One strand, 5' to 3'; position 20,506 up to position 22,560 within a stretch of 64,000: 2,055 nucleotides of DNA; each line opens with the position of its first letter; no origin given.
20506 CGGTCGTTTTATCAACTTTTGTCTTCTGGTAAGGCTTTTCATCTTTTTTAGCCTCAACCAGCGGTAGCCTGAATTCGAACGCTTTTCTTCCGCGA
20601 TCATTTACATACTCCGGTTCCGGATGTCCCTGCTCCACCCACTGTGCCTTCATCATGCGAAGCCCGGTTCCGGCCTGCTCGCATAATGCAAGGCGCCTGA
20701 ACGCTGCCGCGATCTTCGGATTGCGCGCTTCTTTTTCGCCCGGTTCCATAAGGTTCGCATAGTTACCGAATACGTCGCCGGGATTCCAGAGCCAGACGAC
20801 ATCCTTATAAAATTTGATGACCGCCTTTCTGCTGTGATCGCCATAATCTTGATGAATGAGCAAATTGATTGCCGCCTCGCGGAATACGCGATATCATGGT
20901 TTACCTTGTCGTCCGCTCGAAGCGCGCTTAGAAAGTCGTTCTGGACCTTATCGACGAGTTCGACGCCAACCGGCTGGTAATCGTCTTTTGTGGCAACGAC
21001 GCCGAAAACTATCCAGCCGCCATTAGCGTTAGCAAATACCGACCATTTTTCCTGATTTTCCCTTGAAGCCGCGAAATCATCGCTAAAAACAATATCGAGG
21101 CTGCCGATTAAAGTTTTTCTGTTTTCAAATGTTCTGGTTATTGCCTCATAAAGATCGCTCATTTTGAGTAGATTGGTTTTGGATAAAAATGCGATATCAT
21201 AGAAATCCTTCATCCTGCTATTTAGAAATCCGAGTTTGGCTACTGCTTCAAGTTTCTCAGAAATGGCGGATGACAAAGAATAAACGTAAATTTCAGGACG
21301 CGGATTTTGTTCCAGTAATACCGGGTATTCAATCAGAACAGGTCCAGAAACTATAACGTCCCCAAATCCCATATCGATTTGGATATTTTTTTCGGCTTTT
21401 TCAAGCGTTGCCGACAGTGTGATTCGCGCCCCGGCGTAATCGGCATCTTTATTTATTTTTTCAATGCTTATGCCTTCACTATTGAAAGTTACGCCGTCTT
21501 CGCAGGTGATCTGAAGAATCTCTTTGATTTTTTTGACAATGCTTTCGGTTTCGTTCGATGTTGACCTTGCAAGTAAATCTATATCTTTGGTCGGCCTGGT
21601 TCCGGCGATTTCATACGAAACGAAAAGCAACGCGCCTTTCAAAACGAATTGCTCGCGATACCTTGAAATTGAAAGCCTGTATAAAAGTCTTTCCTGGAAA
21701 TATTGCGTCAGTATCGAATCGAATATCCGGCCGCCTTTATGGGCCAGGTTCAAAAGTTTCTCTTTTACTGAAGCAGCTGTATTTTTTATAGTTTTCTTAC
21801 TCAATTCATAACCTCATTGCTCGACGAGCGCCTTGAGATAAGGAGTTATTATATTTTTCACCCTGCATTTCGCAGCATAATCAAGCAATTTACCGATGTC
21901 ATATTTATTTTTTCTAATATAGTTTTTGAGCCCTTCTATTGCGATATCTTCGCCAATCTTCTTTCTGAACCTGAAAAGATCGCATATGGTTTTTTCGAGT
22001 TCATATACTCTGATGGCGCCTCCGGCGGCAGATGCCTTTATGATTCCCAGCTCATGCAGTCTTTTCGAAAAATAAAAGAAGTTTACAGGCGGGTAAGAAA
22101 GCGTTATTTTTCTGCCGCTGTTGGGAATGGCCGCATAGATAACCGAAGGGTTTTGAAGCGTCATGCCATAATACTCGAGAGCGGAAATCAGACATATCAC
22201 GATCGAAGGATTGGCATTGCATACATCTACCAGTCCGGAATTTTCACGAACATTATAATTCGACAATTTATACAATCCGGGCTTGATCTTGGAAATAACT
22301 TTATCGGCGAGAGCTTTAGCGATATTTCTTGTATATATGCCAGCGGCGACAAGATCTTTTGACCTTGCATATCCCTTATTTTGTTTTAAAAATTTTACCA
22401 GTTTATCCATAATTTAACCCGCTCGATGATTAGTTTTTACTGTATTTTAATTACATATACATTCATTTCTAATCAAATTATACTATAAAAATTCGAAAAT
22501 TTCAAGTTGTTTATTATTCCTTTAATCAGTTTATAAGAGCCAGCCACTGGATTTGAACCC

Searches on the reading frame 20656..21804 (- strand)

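Call 13: search_protein_families(library=pfam, proteins=[window:20656-21804:-], max_evalue=0.0001)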
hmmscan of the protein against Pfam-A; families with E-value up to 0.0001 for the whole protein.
window:20656-21804:- (383 aa): 1 family
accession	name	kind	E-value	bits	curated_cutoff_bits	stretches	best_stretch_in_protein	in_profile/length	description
PF08843.17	AbiEii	-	8.3e-38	131.1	22.5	1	39-259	1-221/238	Nucleotidyl transferase AbiEii toxin, Type IV TA system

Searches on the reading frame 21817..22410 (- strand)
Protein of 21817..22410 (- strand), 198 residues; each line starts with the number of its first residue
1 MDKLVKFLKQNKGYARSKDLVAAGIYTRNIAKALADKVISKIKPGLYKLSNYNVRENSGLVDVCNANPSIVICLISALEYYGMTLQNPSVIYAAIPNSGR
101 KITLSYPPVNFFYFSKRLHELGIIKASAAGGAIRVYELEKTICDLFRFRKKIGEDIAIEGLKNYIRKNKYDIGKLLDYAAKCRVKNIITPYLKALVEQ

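Call 13: search_protein_families(library=pfam, proteins=[window:21817-22410:-], max_evalue=0.0001)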
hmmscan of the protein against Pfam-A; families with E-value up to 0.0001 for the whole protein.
window:21817-22410:- (198 aa): 1 family
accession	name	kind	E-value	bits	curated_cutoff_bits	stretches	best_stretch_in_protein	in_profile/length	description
PF13338.12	AbiEi_4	-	1.2e-06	29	25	1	3-47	2-46/49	Transcriptional regulator, AbiEi antitoxin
